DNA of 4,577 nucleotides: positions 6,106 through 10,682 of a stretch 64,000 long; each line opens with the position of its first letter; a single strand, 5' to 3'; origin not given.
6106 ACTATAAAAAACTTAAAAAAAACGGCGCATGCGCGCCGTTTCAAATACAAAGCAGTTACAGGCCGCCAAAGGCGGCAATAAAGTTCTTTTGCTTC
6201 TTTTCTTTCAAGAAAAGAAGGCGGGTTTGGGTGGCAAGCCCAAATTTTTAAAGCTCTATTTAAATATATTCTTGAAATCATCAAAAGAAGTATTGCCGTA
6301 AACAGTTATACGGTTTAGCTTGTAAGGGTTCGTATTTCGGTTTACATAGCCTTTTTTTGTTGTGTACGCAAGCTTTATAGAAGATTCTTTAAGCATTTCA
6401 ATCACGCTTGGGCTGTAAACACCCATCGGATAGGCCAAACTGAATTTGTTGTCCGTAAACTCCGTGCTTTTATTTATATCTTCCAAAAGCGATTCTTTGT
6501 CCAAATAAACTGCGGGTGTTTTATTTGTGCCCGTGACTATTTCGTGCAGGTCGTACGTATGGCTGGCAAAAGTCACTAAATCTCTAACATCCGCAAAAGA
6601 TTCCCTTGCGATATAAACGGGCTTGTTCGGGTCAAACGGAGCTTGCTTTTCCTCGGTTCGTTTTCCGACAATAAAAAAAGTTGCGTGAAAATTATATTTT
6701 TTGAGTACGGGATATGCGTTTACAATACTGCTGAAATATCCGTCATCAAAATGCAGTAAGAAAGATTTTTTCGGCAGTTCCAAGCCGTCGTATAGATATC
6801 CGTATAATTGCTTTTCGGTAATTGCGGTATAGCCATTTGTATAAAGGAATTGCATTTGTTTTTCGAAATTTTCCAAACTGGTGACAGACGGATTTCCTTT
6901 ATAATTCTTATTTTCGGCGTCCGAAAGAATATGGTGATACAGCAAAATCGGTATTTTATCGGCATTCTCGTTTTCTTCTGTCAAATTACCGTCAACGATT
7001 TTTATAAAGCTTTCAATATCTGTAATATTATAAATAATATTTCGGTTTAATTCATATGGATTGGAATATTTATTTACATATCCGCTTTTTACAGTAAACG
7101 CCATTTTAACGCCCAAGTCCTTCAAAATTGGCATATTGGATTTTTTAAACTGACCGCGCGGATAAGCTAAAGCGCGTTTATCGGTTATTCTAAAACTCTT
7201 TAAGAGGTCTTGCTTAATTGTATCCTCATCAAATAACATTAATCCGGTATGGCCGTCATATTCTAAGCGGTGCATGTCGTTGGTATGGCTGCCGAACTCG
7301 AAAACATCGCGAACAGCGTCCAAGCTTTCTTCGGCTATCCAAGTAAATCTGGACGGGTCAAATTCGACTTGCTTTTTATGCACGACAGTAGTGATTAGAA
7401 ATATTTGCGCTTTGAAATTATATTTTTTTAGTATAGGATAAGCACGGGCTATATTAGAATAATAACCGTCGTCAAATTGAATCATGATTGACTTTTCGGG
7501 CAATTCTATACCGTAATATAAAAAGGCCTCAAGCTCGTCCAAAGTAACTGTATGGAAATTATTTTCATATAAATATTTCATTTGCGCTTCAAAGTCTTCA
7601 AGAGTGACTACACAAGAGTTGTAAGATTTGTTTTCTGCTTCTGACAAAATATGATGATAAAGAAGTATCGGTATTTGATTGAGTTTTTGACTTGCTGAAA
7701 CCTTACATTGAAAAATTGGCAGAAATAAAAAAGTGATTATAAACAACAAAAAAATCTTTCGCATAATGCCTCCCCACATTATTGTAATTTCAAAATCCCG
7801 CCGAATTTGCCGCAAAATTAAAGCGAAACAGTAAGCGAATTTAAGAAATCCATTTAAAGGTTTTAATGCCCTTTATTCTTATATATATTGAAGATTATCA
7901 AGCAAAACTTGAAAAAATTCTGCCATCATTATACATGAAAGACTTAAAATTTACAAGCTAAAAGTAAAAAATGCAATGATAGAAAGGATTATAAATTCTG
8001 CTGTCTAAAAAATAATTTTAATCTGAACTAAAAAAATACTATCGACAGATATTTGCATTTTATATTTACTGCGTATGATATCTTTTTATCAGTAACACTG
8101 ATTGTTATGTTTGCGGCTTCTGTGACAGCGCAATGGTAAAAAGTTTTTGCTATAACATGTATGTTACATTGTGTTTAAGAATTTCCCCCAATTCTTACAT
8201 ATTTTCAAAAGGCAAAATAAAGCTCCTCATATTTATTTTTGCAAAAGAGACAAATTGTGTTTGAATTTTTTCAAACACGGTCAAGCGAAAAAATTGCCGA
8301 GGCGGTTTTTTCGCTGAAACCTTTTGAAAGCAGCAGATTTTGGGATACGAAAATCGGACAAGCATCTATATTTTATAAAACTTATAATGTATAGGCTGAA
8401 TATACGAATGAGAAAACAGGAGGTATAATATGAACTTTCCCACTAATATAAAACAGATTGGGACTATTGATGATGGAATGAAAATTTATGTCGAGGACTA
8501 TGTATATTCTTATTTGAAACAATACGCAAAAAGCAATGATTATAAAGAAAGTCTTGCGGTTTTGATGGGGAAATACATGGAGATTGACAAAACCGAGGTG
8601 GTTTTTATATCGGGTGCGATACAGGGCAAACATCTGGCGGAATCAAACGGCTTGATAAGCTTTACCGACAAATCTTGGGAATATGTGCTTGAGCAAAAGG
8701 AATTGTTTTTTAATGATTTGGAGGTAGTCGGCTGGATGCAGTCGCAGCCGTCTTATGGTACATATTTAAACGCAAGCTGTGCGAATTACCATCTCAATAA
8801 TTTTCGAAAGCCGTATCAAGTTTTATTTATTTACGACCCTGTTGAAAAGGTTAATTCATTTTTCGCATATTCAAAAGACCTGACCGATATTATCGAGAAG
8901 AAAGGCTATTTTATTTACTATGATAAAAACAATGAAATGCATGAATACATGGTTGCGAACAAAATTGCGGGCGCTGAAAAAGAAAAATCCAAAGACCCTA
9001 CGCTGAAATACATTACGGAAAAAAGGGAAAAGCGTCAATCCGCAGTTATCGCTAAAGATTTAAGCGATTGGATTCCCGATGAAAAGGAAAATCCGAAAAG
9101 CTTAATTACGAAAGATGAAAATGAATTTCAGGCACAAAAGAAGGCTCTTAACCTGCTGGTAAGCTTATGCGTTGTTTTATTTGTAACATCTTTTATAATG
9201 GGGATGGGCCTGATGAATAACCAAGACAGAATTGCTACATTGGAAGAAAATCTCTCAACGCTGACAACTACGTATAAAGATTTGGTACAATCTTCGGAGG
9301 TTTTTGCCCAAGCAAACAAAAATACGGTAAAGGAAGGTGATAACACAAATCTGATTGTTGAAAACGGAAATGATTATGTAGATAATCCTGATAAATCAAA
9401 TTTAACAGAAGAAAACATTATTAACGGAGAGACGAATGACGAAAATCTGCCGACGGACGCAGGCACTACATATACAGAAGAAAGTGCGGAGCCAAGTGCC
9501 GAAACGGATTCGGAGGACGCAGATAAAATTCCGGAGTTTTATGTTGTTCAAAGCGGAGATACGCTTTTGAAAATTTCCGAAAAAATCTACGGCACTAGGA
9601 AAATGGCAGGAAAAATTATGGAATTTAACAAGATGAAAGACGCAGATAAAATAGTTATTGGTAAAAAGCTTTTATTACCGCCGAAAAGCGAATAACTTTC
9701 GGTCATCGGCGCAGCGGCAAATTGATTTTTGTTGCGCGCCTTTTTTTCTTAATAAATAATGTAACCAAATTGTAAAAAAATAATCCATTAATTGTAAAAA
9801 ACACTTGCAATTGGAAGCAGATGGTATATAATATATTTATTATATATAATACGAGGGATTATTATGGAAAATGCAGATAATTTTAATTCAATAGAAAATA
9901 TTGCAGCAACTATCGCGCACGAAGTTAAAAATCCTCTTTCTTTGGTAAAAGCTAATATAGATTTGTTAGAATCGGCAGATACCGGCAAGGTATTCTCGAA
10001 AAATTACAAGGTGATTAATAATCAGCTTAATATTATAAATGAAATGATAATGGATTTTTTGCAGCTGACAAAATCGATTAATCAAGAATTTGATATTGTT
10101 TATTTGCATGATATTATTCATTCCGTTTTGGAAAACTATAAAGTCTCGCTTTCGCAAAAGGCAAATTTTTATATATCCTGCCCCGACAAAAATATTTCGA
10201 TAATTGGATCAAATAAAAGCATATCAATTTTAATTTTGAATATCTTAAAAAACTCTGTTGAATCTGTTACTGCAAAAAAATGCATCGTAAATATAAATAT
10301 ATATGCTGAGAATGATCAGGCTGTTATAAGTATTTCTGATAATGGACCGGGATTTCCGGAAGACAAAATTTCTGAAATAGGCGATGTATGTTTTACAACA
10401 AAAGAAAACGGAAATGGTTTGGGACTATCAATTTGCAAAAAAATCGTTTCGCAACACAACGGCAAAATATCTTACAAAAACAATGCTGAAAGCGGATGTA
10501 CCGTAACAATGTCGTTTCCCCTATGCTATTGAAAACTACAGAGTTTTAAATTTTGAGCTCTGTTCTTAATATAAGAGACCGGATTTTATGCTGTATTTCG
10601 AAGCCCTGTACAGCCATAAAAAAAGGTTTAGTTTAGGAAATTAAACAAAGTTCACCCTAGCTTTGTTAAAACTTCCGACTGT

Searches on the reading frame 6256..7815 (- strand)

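Call 73: search_protein_families(library=pfam, proteins=[window:6256-7815:-], max_evalue=0.00001)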
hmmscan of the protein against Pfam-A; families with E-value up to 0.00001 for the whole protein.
window:6256-7815:- (519 aa): 1 family
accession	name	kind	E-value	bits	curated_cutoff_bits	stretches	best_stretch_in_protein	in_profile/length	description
PF01522.26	Polysacc_deac_1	-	8.9e-29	100.4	23.1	2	105-238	4-123/124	Polysaccharide deacetylase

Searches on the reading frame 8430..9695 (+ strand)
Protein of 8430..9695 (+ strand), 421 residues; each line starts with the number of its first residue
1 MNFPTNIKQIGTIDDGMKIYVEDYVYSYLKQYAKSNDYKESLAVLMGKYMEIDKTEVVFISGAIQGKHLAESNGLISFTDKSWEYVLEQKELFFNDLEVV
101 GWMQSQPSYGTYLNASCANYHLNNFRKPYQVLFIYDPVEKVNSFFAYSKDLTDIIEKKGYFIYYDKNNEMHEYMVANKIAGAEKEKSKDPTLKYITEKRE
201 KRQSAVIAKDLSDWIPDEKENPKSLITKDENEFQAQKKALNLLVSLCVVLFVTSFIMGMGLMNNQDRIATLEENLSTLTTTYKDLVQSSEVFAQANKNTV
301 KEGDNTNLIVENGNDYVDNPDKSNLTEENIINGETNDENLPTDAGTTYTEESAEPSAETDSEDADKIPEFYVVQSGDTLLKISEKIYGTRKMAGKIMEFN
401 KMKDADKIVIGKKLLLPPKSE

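Call 73: search_protein_families(library=pfam, proteins=[window:8430-9695:+], max_evalue=0.00001)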
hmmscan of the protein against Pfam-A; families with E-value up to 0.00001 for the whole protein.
window:8430-9695:+ (421 aa): 1 family
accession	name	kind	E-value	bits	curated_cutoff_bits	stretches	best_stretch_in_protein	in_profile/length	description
PF01476.26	LysM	-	6.9e-07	29.6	20.9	1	371-417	1-43/43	LysM domain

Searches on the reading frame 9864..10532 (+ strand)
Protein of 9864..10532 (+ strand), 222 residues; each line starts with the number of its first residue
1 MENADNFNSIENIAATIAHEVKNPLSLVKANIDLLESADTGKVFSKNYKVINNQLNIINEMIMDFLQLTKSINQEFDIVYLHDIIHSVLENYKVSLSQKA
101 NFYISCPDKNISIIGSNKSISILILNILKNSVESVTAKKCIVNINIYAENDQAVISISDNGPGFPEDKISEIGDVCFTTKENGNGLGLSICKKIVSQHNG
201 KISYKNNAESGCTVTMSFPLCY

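Call 73: search_protein_families(library=pfam, proteins=[window:9864-10532:+], max_evalue=0.00001)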
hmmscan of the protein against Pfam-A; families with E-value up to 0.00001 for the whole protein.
window:9864-10532:+ (222 aa): 3 families
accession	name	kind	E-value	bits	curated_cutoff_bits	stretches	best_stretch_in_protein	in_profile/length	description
PF02518.31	HATPase_c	-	9.8e-23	81.2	26.4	1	119-220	5-109/111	Histidine kinase-, DNA gyrase B-, and HSP90-like ATPase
PF00512.31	HisKA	-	1.5e-08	35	26.9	1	12-71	4-63/66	His Kinase A (phospho-acceptor) domain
PF14501.12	HATPase_c_5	-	2.8e-06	27.6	22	1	119-208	5-92/102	GHKL domain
